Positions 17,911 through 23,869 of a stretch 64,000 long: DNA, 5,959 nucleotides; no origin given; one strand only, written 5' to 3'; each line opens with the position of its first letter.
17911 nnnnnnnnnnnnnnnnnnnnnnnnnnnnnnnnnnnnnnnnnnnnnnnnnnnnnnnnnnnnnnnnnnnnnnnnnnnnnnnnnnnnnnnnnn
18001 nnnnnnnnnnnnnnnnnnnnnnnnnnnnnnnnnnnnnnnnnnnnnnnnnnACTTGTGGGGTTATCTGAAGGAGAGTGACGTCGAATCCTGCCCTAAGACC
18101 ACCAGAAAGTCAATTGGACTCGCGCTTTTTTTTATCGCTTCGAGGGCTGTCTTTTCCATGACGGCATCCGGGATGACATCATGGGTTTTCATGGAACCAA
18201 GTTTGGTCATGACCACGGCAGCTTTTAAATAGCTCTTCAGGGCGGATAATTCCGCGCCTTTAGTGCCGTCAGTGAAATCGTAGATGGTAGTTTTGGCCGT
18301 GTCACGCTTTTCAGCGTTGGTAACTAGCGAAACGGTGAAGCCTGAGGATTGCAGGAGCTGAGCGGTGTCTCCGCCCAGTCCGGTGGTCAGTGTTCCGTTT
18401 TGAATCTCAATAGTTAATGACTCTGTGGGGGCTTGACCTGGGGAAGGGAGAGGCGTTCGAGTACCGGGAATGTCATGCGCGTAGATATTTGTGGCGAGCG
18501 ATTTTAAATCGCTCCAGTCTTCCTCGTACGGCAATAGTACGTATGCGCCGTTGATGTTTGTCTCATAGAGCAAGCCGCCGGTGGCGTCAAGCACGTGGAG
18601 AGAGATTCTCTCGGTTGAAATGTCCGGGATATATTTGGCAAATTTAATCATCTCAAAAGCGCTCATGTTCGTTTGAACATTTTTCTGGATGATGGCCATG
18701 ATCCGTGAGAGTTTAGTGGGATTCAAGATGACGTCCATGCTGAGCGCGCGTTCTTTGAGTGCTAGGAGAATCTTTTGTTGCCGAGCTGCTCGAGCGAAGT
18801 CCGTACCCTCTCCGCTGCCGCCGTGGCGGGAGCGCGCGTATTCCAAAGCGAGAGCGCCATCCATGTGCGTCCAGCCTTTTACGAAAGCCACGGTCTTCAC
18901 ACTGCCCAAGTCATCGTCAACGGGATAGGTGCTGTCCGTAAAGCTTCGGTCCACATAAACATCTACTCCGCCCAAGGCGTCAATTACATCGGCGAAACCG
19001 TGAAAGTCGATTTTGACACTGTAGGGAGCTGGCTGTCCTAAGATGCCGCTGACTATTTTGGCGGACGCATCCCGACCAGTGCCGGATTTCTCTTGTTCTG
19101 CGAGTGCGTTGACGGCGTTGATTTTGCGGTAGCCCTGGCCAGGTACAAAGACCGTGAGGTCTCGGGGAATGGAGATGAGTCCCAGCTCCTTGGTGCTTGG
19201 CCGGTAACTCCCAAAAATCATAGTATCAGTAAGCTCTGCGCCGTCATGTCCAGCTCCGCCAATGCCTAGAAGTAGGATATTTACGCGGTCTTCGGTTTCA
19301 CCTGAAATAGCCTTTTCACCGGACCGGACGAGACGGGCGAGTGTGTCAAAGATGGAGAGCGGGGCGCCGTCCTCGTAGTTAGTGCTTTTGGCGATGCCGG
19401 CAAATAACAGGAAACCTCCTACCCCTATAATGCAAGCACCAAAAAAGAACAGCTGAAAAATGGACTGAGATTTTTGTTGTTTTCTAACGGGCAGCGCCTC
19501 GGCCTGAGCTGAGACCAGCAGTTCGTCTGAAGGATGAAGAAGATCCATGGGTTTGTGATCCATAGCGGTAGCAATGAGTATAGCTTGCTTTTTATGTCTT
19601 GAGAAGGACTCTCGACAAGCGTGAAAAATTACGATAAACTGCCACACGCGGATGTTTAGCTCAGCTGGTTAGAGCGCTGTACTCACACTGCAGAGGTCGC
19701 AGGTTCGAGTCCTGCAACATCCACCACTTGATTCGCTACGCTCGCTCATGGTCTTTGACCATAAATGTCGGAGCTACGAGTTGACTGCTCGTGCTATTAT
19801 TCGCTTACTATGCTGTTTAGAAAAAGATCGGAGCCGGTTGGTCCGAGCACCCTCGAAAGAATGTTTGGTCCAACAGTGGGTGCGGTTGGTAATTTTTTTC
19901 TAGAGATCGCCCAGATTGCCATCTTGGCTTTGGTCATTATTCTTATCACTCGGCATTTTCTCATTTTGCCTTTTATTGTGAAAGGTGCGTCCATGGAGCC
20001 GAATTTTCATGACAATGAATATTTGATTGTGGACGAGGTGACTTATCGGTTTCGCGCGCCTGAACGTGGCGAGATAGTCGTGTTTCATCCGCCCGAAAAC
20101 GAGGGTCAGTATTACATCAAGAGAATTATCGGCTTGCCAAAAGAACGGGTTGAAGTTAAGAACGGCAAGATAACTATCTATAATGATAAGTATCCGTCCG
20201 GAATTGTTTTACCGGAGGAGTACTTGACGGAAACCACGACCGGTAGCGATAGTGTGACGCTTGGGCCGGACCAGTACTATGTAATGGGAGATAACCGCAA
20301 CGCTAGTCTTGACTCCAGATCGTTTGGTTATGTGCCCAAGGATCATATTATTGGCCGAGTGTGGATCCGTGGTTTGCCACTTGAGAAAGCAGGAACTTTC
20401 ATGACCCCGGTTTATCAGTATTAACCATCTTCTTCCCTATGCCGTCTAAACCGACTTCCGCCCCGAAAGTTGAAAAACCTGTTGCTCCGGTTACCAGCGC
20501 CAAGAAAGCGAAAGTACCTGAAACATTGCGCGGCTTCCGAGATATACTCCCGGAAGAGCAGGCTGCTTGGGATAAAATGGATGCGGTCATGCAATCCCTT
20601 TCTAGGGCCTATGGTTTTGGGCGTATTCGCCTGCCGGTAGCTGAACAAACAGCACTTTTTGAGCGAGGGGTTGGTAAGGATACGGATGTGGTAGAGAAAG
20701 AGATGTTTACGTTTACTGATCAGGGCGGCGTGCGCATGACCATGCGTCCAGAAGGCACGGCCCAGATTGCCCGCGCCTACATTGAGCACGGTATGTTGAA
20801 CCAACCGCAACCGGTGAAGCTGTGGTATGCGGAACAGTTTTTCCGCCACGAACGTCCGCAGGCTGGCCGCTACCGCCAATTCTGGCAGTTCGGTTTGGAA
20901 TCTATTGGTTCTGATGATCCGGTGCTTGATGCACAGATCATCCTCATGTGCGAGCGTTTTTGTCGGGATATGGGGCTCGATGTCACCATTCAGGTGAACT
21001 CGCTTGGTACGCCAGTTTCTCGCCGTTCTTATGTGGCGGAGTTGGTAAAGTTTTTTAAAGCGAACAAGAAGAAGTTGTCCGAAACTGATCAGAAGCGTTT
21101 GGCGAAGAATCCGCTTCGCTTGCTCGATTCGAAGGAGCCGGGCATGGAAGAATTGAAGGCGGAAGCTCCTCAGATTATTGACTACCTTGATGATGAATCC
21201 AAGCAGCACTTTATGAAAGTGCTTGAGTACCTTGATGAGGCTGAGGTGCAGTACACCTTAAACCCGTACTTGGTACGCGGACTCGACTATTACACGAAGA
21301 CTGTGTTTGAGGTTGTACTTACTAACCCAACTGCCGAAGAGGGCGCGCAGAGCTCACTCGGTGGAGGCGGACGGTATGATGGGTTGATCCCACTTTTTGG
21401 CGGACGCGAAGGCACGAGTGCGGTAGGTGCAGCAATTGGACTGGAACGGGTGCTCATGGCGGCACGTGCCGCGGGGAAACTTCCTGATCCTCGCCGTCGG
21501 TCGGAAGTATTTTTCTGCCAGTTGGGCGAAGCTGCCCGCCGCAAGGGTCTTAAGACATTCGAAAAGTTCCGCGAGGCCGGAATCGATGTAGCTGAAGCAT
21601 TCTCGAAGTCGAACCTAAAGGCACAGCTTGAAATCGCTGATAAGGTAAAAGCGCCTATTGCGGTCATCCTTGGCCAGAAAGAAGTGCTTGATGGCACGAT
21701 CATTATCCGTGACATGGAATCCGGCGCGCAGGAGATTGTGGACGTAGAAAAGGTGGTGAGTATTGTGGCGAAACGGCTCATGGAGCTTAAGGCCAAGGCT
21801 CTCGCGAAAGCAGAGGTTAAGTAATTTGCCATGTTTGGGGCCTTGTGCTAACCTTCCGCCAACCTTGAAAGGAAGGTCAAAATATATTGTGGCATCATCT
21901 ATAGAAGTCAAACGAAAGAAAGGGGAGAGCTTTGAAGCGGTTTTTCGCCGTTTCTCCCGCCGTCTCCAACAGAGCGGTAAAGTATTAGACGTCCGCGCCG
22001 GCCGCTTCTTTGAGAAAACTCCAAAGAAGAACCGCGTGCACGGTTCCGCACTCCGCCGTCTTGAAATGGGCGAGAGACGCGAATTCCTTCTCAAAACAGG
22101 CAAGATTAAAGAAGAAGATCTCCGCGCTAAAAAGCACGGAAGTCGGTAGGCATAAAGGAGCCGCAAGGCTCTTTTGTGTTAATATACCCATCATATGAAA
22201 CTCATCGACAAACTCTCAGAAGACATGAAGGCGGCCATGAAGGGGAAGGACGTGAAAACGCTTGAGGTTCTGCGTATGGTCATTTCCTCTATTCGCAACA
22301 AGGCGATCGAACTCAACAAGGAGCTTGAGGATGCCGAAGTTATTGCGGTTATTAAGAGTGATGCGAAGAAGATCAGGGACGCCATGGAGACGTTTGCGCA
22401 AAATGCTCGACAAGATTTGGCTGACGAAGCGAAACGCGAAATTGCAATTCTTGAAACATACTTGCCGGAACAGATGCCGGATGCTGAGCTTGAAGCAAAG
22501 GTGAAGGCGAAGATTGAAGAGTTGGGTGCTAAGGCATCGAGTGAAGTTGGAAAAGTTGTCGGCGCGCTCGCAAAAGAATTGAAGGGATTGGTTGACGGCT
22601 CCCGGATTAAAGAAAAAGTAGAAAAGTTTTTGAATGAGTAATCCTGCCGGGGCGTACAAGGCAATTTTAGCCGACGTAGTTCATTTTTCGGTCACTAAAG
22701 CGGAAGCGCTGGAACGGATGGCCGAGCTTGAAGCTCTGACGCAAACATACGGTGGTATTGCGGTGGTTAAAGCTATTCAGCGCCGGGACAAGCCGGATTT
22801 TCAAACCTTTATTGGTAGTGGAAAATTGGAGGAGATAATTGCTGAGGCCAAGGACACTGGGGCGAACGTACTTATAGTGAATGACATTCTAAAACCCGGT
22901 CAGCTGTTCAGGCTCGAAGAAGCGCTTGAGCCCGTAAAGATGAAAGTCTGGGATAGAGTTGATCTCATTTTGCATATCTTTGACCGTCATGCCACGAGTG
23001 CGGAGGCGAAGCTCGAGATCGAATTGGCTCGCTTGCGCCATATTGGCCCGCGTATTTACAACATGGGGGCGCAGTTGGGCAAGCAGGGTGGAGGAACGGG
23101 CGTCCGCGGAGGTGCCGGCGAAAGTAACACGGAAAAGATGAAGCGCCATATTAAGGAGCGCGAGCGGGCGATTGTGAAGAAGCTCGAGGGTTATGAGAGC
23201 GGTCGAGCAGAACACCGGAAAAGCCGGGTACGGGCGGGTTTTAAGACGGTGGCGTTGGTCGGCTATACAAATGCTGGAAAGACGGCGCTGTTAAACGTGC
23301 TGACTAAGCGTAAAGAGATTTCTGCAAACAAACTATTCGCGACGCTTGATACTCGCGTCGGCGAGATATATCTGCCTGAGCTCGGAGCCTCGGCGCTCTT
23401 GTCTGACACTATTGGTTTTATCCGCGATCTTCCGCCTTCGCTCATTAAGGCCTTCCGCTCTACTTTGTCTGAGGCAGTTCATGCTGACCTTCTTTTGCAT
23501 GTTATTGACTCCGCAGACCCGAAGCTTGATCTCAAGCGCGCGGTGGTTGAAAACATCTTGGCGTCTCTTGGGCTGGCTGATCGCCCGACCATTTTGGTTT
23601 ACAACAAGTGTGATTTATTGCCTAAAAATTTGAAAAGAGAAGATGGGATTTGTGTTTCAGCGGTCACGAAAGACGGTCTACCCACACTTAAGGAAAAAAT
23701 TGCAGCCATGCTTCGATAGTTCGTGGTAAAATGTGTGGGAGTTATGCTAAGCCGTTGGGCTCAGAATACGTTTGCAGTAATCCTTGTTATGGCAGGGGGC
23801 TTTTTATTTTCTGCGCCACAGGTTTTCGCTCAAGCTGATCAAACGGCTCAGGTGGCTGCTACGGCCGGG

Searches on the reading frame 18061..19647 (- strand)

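Call 56: search_protein_families(library=pfam, proteins=[window:18061-19647:-], max_evalue=0.001)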
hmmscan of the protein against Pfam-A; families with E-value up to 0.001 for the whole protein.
window:18061-19647:- (528 aa): 2 families
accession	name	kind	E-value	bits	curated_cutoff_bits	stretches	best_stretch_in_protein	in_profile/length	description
PF03816.19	LytR_cpsA_psr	-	1e-30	107.3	24.6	1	140-301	2-148/150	LytR_cpsA_psr family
PF13399.11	LytR_C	-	5.5e-10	40.5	22.2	1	411-479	2-67/86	LytR cell envelope-related transcriptional attenuator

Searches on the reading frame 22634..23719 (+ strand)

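Call 4: search_protein_families(library=pfam, proteins=[window:22634-23719:+], max_evalue=0.01)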
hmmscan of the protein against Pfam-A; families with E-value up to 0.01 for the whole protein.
window:22634-23719:+ (361 aa): 8 families
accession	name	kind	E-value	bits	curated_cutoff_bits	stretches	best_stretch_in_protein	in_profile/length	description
PF13167.11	GTP-bdg_N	-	4.9e-23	82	25.4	1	27-116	2-88/89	GTP-binding GTPase N-terminal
PF01926.29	MMR_HSR1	-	1.9e-19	70.3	21.9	1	205-325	1-113/113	50S ribosome-binding GTPase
PF16360.10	GTP-bdg_M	-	9.3e-18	65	29.5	1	119-198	1-79/79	GTP-binding GTPase Middle Region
PF02421.24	FeoB_N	-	4.1e-05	23.6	27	1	205-329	2-118/156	Ferrous iron transport protein B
PF02492.25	cobW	-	0.00072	19.6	20.7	0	273-332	103-159/180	CobW/HypB/UreG, nucleotide-binding domain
PF03193.22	RsgA_GTPase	-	0.0028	18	30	0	199-234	104-137/174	RsgA GTPase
PF16897.10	MMR_HSR1_Xtn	-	0.0055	17.1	35.2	0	318-360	57-104/106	C-terminal region of MMR_HSR1 domain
PF00025.27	Arf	-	0.0071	16.3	22.3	0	284-329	82-128/174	ADP-ribosylation factor family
